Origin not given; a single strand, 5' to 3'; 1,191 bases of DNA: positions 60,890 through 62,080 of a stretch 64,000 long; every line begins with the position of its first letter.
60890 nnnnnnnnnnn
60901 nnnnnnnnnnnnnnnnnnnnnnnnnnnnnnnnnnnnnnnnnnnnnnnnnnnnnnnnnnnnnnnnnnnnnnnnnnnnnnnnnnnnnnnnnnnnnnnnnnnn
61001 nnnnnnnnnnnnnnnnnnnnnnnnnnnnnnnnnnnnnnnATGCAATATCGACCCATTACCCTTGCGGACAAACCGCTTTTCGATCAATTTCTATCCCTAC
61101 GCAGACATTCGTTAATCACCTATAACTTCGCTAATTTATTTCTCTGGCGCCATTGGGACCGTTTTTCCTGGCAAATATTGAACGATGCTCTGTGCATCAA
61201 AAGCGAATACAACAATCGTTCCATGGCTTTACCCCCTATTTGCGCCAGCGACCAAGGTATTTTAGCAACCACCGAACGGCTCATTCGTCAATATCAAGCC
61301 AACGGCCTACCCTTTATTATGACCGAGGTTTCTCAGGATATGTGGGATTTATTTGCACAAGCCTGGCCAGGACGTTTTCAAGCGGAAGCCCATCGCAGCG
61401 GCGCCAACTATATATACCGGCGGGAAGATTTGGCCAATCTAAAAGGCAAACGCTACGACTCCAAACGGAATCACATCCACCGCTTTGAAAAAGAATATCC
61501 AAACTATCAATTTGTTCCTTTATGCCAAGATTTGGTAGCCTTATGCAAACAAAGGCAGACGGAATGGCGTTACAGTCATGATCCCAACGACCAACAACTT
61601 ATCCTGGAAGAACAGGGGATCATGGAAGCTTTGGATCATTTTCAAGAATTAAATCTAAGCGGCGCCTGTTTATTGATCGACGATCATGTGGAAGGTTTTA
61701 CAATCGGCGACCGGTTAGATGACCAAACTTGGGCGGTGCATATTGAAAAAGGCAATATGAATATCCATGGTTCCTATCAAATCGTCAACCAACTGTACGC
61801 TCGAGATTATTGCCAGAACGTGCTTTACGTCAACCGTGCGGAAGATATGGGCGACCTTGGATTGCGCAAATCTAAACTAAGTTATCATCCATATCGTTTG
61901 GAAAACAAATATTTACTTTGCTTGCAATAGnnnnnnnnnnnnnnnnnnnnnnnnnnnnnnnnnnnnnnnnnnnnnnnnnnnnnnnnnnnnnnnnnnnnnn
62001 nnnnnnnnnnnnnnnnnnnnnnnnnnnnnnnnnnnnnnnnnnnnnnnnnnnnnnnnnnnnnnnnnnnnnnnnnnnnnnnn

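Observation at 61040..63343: Promoter-driven operon: standalone DUF2156 (MprF C-domain-like) + small membrane protein + extended GNAT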

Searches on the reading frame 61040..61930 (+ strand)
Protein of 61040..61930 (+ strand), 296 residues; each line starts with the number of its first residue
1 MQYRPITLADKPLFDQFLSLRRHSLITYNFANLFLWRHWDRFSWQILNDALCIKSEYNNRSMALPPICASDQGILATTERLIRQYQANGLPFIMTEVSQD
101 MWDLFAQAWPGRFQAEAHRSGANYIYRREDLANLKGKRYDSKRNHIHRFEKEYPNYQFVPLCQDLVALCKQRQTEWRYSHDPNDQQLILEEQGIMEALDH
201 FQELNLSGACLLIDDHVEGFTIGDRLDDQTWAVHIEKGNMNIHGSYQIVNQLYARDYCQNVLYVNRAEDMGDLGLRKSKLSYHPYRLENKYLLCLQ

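Call 3: search_protein_families(library=pfam, proteins=[window:61040-61930:+], max_evalue=0.1)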
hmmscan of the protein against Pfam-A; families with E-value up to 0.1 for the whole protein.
window:61040-61930:+ (296 aa): 1 family
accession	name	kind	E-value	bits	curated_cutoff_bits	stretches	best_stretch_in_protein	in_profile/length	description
PF09924.15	LPG_synthase_C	-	1.3e-46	159.5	27.5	1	27-293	10-297/298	Phosphatidylglycerol lysyltransferase, C-terminal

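Call 4: search_protein_families(library=ncbifam, proteins=[window:61040-61930:+], max_evalue=0.1)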
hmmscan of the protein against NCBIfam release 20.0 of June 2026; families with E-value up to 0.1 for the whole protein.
window:61040-61930:+ (296 aa): 0 families

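Call 6: search_solved_structures(query=window:61040-61930:+, max_evalue=0.01, show_alignments=1)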
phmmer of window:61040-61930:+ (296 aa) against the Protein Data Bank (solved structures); distinct sequences matched with E-value up to 0.01: 1.
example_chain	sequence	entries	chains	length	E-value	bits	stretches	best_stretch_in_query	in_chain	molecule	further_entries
2hqy_A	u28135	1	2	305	2.5e-48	167.8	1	3-295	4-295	conserved hypothetical protein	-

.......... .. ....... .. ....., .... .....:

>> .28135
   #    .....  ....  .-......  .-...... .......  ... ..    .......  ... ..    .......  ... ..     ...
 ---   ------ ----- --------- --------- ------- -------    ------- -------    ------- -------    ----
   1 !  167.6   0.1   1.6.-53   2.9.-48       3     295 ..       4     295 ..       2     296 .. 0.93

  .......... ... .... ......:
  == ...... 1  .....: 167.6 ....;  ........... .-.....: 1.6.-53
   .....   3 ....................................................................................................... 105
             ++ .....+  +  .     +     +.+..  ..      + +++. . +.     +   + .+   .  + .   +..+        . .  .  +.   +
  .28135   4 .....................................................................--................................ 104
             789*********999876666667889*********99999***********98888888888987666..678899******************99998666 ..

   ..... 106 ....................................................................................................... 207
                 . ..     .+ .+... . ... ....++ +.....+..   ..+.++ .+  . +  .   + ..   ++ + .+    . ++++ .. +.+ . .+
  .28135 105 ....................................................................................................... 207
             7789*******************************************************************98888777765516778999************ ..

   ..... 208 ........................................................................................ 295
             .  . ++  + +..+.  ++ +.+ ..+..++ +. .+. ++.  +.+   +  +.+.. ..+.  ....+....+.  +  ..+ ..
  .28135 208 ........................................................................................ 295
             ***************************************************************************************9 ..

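Call 11: find_encoding_contigs(protein=window:61040-61930:+, flank=10000, max_places=8)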
Protein window:61040-61930:+ (296 aa): no gene with exactly this product is on record in the collection.

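Call 13: find_related_loci(query=window:61040-61930:+, collection=genome_contigs, flank=10000)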
Query window:61040-61930:+ (296 aa) in genome_contigs; peptide patterns used: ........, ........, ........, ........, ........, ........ (x = any residue, [..] = any of these).
35 stretches matched a pattern, but none encodes a relative of the query by tblastn (E <= 1e-3).

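Call 14: find_homologous_proteins(query=window:61040-61930:+, max_evalue=1e-10)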
Query window:61040-61930:+ (296 aa): 62 proteins with E <= 1e-10 among 313 candidates.
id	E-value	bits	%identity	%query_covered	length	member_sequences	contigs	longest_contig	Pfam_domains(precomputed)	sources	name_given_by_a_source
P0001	1.7e-202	689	99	100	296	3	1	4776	PF09924.16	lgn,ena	-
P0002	7.2e-165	565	80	100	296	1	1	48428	PF09924.16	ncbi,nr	ncbi:MAG: phosphatidylglycerol lysyltransferase domain-containing protein [Firmicutes bacterium]|nr:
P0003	1.4e-103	364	52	100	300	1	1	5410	PF09924.16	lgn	-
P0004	1.3e-98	348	50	100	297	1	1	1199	PF09924.16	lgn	-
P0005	1.9e-98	347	49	100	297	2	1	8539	PF09924.16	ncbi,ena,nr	ncbi:MAG: phosphatidylglycerol lysyltransferase domain-containing protein [Clostridiales bacterium]|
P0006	6.6e-98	345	51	100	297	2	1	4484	PF09924.16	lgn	-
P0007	4.0e-93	330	48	100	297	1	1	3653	PF09924.16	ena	-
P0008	1.3e-92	328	48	100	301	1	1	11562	PF09924.16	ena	-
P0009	1.7e-91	324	48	100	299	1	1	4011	PF09924.16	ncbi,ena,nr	ncbi:MAG: phosphatidylglycerol lysyltransferase domain-containing protein [Clostridiales bacterium]|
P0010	4.3e-91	323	47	100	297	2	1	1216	PF09924.16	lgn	-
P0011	6.9e-90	319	45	100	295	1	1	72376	PF09924.16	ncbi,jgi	ncbi:MAG: DUF2156 domain-containing protein [Bacillota bacterium]|jgi:hypothetical protein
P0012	9.7e-90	319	48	100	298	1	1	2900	PF09924.16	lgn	-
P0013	1.0e-89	319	47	99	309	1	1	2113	PF09924.16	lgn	-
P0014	3.7e-85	304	43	100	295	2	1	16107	PF09924.16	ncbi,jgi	jgi:hypothetical protein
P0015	1.8e-83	298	64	69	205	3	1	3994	PF09924.16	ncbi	ncbi:MAG: phosphatidylglycerol lysyltransferase domain-containing protein, partial [Clostridiales ba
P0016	2.2e-83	298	45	99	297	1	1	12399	PF09924.16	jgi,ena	-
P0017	5.3e-83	297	45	100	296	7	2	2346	PF09924.16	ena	-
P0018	1.1e-82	296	45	99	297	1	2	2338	PF09924.16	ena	-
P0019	4.7e-80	287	44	100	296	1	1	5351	PF09924.16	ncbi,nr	ncbi:MAG: DUF2156 domain-containing protein [Clostridia bacterium]|nr:DUF2156 domain-containing prot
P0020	1.7e-79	285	44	100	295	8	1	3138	PF09924.16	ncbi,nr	ncbi:MAG: DUF2156 domain-containing protein [Firmicutes bacterium]|nr:DUF2156 domain-containing prot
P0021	7.5e-79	283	43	100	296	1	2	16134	PF09924.16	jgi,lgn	-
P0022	2.6e-77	278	44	95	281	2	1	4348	PF09924.16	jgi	jgi:hypothetical protein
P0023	8.8e-74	266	44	100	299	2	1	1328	PF09924.16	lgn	-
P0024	6.3e-46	175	32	99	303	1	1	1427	PF09924.16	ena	-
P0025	1.9e-43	167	32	98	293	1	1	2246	PF09924.16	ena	-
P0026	2.2e-42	163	33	100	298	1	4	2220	PF09924.16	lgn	-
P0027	1.9e-39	153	34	96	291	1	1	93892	PF09924.16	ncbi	-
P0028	9.8e-39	151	33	96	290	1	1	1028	PF09924.16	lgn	-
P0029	1.0e-38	151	32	100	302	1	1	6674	PF09924.16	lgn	-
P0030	1.5e-38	151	33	100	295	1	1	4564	PF09924.16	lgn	-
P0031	1.9e-38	150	35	96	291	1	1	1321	PF09924.16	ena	-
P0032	2.0e-38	150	33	96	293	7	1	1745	PF09924.16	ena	-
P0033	2.1e-38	150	31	100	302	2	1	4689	PF09924.16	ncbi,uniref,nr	ncbi:MAG: phosphatidylglycerol lysyltransferase domain-containing protein [Christensenella sp.]|unir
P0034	2.2e-38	150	32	95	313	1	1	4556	PF09924.16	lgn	-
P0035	5.9e-37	145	32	100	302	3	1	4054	PF09924.16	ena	-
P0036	6.6e-37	145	30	100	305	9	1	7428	PF09924.16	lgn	-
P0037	2.4e-36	143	28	100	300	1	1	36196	PF09924.16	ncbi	-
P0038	2.5e-36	143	31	96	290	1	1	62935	PF09924.16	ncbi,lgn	-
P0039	4.8e-36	142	32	100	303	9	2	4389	PF09924.16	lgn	-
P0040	1.2e-35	141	31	98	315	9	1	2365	PF09924.16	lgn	-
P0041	8.2e-35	138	29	100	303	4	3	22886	PF09924.16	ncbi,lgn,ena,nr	ncbi:MAG: DUF2156 domain-containing protein [Clostridia bacterium]|nr:DUF2156 domain-containing prot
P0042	1.1e-34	138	29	100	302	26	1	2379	PF09924.16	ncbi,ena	-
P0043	2.6e-33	133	30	97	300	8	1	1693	PF09924.16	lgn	-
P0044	3.8e-33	133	30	98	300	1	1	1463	PF09924.16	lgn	-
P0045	5.6e-33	132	30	99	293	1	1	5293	PF09924.16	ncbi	-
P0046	9.3e-33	132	31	96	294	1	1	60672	PF09924.16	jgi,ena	-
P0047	1.4e-32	131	30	100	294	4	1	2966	PF09924.16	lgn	-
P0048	5.7e-32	129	31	90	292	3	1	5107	PF09924.16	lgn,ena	-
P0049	1.5e-31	128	32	98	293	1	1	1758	PF09924.16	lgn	-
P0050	3.0e-31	127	31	98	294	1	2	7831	PF09924.16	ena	-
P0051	8.3e-31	125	37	68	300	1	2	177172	PF09924.16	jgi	-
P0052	4.7e-30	123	30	98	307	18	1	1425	PF09924.16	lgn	-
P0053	2.0e-29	121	28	100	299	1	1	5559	PF09924.16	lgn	-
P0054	2.2e-29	120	35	61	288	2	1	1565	PF09924.16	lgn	-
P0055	2.3e-29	120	37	64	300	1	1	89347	PF09924.16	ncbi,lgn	-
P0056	8.8e-29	118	29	98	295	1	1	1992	PF09924.16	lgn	-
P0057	1.4e-28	118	27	98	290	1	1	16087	PF09924.16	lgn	-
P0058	1.4e-28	118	36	69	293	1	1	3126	PF09924.16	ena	-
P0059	2.0e-27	114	30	96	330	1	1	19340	PF09924.16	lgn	-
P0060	3.3e-22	97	24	100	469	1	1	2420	PF13302.14,PF09924.16,PF00583.32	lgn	-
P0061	8.6e-19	86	27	96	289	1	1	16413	PF09924.16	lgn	-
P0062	2.3e-15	74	30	68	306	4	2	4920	PF09924.16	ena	-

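Call 15: find_encoding_contigs(protein=P0002, flank=10000, max_places=2)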
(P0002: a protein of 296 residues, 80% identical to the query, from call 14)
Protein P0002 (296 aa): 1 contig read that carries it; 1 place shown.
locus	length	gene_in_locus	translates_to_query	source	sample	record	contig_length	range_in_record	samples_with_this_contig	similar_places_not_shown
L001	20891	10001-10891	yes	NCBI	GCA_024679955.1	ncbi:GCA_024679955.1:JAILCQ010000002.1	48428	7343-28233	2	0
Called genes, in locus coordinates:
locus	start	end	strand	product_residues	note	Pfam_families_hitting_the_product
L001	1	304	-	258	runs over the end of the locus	PF04542:Sigma70_r2, PF04539:Sigma70_r3, PF08281:Sigma70_r4_2 (weak), PF04545:Sigma70_r4, PF01381:HTH_3 (weak)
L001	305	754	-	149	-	PF13581:HATPase_c_2, PF02518:HATPase_c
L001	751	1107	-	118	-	PF01740:STAS, PF13466:STAS_2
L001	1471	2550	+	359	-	PF13180:PDZ_2, PF17820:PDZ_6, PF05580:Peptidase_S55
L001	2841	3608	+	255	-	PF00072:Response_reg, PF08769:Spo0A_C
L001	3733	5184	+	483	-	PF17767:NAPRTase_N, PF17956:NAPRTase_C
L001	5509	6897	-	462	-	PF03841:SelA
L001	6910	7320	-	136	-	-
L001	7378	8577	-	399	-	PF07907:YibE_F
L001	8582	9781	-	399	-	PF03315:SDH_beta, PF03313:SDH_alpha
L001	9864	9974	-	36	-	-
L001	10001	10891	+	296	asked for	PF09924:LPG_synthase_C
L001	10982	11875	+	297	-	PF13527:Acetyltransf_9, PF00583:Acetyltransf_1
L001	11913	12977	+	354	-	PF01008:IF-2B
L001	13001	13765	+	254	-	PF03309:Pan_kinase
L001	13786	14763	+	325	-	PF08279:HTH_11, PF13412:HTH_24 (weak), PF03099:BPL_LplA_LipB, PF16917:BPL_LplA_LipB_2 (weak), PF02237:BPL_C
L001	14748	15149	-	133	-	-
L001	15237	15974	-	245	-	PF00520:Ion_trans, PF07885:Ion_trans_2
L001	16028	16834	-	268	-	PF01381:HTH_3, PF13560:HTH_31 (weak), PF15731:MqsA_antitoxin (faint), PF02661:Fic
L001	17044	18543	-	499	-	PF00171:Aldedh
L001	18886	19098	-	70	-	-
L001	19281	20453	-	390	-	PF00390:malic, PF00208:ELFV_dehydrog (weak), PF03949:Malic_M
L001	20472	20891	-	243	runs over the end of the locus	PF02463:SMC_N (faint), PF00005:ABC_tran, PF13304:AAA_21 (weak)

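Call 16: find_encoding_contigs(protein=P0011, flank=10000, max_places=2)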
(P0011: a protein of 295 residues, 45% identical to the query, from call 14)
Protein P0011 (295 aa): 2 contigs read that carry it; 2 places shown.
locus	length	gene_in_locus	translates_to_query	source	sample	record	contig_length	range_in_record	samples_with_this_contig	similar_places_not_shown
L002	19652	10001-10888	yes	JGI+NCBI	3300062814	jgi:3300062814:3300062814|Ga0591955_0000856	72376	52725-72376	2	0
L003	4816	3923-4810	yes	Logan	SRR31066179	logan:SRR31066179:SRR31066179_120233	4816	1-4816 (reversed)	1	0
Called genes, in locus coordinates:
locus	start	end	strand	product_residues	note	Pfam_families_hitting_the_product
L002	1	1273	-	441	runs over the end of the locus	PF03951:Gln-synt_N, PF00120:Gln-synt_C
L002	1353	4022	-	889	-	PF02463:SMC_N (faint), PF13476:AAA_23, PF13555:AAA_29 (weak), PF13558:SbcC_Walker_B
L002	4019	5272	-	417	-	PF00149:Metallophos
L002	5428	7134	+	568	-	PF00749:tRNA-synt_1c, PF03950:tRNA-synt_1c_C, PF20974:tRNA-synt_1c_C2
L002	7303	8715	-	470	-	PF01262:AlaDh_PNT_C (faint), PF00890:FAD_binding_2 (faint), PF01134:GIDA (weak), PF07992:Pyr_redox_2, PF12831:FAD_oxidored, PF13738:Pyr_redox_3, PF00070:Pyr_redox, PF02852:Pyr_redox_dim, +2 more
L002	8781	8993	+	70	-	PF04024:PspC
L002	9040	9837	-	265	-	PF01790:LGT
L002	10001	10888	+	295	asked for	PF09924:LPG_synthase_C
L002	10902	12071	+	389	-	PF00583:Acetyltransf_1, PF13527:Acetyltransf_9, PF17668:Acetyltransf_17, PF13530:SCP2_2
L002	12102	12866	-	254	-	PF03372:Exo_endo_phos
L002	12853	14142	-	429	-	PF02646:RmuC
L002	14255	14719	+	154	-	PF09719:C_GCAxxG_C_C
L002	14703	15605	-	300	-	PF00398:RrnaAD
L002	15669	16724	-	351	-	PF03990:DUF348, PF07501:G5, PF06725:3D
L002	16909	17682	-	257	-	PF01026:TatD_DNase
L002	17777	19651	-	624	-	?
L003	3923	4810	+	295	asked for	PF09924:LPG_synthase_C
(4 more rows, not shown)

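Call 17: find_encoding_contigs(protein=P0014, flank=10000, max_places=2)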
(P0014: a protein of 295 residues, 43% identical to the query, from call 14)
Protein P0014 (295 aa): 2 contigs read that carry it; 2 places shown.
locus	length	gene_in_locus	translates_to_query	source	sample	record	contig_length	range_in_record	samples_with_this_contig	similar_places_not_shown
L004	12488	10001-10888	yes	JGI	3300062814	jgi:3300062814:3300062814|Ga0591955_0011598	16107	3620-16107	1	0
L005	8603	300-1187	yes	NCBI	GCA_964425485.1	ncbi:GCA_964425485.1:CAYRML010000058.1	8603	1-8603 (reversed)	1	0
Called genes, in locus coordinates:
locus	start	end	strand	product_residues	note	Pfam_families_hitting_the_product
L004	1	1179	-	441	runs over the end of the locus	PF03951:Gln-synt_N, PF00120:Gln-synt_C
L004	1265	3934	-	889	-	PF02463:SMC_N, PF13476:AAA_23 (faint), PF13555:AAA_29 (weak), PF13558:SbcC_Walker_B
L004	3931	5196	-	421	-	PF00149:Metallophos, PF12850:Metallophos_2 (faint)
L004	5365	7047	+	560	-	PF00749:tRNA-synt_1c, PF03950:tRNA-synt_1c_C, PF20974:tRNA-synt_1c_C2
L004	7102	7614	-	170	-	PF00571:CBS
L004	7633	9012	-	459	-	PF00890:FAD_binding_2 (weak), PF01134:GIDA (weak), PF03486:HI0933_like (faint), PF07992:Pyr_redox_2, PF12831:FAD_oxidored (weak), PF13738:Pyr_redox_3, PF00070:Pyr_redox, PF02852:Pyr_redox_dim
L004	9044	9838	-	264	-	PF01790:LGT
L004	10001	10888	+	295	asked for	PF09924:LPG_synthase_C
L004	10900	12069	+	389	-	PF00583:Acetyltransf_1 (weak), PF13527:Acetyltransf_9, PF17668:Acetyltransf_17, PF13530:SCP2_2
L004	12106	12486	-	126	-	?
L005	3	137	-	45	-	?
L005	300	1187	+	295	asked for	PF09924:LPG_synthase_C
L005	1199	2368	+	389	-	PF00583:Acetyltransf_1 (weak), PF13527:Acetyltransf_9, PF17668:Acetyltransf_17, PF13530:SCP2_2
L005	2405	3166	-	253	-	PF03372:Exo_endo_phos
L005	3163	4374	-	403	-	PF02646:RmuC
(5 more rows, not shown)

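Call 19: find_encoding_contigs(protein=P0001, flank=10000, max_places=2)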
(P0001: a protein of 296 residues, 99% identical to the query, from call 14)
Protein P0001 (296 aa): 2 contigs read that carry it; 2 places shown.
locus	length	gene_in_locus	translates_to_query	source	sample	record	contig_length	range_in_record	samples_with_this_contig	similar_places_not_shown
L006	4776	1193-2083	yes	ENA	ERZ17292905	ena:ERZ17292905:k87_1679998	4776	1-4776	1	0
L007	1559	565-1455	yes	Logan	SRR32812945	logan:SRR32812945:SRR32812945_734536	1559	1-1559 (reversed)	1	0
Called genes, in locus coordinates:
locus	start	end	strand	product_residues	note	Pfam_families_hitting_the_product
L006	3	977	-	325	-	?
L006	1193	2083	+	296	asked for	PF09924:LPG_synthase_C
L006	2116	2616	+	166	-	-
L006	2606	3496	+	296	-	PF13527:Acetyltransf_9, PF00583:Acetyltransf_1, PF13508:Acetyltransf_7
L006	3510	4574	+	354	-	PF01008:IF-2B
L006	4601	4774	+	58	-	?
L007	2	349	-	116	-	?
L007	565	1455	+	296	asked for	PF09924:LPG_synthase_C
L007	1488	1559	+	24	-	?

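Call 20: find_encoding_contigs(protein=P0016, flank=10000, max_places=2)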
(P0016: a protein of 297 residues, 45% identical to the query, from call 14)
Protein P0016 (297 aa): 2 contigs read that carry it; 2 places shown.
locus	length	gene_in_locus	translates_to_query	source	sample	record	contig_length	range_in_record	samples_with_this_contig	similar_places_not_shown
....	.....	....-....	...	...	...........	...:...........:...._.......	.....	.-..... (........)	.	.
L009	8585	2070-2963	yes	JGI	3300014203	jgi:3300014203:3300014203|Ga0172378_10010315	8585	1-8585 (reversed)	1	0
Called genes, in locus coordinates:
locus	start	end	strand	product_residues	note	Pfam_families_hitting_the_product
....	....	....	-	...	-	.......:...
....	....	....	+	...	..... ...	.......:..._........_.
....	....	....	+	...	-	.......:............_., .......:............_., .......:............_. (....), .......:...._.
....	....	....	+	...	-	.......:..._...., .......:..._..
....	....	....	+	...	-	-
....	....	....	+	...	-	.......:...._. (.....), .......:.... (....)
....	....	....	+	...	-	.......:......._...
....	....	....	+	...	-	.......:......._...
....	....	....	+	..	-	-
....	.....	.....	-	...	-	-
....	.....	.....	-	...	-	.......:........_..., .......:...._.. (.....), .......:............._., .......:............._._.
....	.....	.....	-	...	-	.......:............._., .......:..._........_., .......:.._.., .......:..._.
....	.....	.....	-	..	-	?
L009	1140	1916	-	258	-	PF01790:LGT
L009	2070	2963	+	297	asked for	PF09924:LPG_synthase_C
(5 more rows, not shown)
